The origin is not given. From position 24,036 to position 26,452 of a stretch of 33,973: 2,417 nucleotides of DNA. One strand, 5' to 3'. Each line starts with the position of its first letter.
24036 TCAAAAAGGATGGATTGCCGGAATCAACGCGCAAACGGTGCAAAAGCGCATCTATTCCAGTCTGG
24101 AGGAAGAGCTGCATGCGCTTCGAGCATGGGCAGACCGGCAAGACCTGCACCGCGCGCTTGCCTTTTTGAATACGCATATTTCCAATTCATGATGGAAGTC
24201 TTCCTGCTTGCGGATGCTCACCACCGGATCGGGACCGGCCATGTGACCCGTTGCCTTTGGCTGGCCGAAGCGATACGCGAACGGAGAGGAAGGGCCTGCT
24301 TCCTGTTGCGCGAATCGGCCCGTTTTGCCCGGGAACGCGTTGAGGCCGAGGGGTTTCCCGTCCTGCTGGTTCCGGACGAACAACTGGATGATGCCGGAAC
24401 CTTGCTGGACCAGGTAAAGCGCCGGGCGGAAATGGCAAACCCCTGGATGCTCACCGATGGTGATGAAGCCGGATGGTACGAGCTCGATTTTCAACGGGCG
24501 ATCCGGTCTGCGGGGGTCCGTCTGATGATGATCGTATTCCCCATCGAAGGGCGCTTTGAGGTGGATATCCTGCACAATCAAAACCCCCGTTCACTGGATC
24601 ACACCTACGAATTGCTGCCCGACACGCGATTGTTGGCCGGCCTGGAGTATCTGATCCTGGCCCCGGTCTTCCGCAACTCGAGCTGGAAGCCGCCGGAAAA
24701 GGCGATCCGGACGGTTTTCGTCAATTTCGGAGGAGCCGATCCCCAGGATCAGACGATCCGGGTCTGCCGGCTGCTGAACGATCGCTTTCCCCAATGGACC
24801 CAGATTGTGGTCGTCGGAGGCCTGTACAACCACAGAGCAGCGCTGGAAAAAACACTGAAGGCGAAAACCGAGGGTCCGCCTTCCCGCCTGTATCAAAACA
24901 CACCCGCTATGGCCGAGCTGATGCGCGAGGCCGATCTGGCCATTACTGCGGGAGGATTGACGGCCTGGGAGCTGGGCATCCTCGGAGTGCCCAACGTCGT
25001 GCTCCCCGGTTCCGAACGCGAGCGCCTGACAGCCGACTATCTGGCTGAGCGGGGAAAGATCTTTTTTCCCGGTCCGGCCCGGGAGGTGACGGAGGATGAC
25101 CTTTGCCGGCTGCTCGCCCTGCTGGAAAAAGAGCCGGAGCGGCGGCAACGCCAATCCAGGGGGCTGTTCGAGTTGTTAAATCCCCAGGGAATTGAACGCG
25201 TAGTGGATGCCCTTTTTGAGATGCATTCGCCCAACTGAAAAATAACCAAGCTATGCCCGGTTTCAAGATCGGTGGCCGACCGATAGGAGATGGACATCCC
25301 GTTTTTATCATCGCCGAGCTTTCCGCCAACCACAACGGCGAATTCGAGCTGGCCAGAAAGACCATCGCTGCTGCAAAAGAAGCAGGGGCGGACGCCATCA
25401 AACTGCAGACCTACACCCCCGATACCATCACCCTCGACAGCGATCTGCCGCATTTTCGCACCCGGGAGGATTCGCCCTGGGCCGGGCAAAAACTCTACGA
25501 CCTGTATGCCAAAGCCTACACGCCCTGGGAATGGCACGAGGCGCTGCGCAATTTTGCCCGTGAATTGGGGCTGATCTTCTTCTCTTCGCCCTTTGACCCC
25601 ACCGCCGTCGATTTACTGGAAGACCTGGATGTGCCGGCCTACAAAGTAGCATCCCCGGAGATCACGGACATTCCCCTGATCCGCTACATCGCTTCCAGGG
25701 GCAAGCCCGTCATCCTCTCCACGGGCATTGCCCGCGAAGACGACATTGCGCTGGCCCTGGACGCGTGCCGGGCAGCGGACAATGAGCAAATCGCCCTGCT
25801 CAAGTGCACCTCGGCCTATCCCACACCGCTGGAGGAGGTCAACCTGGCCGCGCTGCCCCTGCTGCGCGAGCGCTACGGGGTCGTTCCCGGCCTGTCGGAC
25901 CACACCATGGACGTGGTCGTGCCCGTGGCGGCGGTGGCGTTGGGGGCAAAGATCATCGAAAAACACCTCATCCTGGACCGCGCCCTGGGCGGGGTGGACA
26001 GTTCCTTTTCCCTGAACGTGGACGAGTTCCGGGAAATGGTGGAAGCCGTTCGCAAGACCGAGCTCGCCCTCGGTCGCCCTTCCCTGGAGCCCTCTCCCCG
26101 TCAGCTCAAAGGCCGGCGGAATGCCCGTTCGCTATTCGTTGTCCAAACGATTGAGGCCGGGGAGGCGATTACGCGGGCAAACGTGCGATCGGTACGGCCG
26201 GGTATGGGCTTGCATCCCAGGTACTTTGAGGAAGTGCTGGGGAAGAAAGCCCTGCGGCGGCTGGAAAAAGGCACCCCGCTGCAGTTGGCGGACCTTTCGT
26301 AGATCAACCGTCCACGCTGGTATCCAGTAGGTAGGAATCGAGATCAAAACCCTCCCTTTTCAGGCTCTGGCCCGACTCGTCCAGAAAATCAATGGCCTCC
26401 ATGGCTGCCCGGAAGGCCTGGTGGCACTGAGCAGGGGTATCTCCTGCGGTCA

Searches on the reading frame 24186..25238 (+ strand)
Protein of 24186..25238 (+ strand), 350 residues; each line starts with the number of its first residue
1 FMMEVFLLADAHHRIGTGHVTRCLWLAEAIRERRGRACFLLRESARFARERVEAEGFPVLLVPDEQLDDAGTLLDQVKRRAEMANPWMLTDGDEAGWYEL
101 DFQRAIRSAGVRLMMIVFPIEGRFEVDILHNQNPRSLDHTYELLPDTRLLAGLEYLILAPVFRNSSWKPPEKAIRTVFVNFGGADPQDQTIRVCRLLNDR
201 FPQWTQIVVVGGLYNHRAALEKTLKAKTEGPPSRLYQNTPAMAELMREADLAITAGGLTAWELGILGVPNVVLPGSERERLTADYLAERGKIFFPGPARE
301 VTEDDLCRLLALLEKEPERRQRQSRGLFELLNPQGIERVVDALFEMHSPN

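Call 3: search_protein_families(library=pfam, proteins=[window:24186-25238:+], max_evalue=0.01)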
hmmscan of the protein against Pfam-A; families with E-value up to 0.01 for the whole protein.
window:24186-25238:+ (350 aa): 1 family
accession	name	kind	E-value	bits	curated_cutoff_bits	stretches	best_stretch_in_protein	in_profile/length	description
PF04101.22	Glyco_tran_28_C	-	8.1e-05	23.1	22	1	182-288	6-116/166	Glycosyltransferase family 28 C-terminal domain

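Call 4: search_protein_families(library=ncbifam, proteins=[window:24186-25238:+], max_evalue=0.01)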
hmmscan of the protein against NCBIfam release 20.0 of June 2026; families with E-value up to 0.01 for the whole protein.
window:24186-25238:+ (350 aa): 2 families
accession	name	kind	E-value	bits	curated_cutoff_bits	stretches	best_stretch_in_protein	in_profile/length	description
TIGR03590.1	PseG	equivalog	4.8e-45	154.3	153.55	1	3-277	1-271/280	UDP-2,4-diacetamido-2,4,6-trideoxy-beta-L-altropyranose hydrolase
TIGR01133.1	murG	equivalog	2.8e-05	23.3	250.25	1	219-342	227-352/353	undecaprenyldiphospho-muramoylpentapeptide beta-N-acetylglucosaminyltransferase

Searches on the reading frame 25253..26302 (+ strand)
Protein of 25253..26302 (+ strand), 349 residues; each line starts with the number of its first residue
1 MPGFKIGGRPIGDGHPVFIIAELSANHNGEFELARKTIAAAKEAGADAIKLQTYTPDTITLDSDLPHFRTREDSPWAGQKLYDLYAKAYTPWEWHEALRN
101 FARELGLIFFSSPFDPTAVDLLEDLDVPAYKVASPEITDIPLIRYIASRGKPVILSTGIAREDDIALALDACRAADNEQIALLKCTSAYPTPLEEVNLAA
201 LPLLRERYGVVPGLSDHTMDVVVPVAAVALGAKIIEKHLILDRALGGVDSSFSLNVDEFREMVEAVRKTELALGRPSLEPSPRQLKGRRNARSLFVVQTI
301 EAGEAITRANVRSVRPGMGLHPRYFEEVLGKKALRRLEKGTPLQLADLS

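Call 3: search_protein_families(library=pfam, proteins=[window:25253-26302:+], max_evalue=0.01)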
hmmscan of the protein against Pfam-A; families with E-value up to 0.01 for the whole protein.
window:25253-26302:+ (349 aa): 2 families
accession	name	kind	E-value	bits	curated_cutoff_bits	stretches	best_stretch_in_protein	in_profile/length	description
PF03102.20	NeuB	-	1.2e-88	297.1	22.1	1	38-275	2-238/241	NeuB family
PF08666.17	SAF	-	4.6e-12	46.7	21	1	292-348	2-62/63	SAF domain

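Call 4: search_protein_families(library=ncbifam, proteins=[window:25253-26302:+], max_evalue=0.01)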
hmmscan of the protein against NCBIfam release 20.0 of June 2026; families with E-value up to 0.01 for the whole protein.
window:25253-26302:+ (349 aa): 6 families
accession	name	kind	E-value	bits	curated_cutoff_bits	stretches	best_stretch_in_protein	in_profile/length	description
TIGR03586.1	PseI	equivalog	1.7e-144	481.1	340.25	1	17-343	2-327/327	pseudaminic acid synthase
TIGR03569.1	NeuB_NnaB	equivalog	9.6e-90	301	399.65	1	17-341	1-327/329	N-acetylneuraminate synthase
TIGR03170.1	flgA_cterm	equivalog_domain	0.00027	20.9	54.65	1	288-348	10-74/137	flagellar basal body P-ring formation chaperone FlgA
NF009239.0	PRK12595.1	equivalog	0.00069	18.7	279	1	98-269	174-353/360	bifunctional 3-deoxy-7-phosphoheptulonate synthase/chorismate mutase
TIGR01361.1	DAHP_synth_Bsub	equivalog_domain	0.0064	15.9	267.75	0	98-267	81-258/260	3-deoxy-7-phosphoheptulonate synthase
NF006421.0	PRK08673.1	subfamily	0.0076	15.5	335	0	98-274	150-334/338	3-deoxy-7-phosphoheptulonate synthase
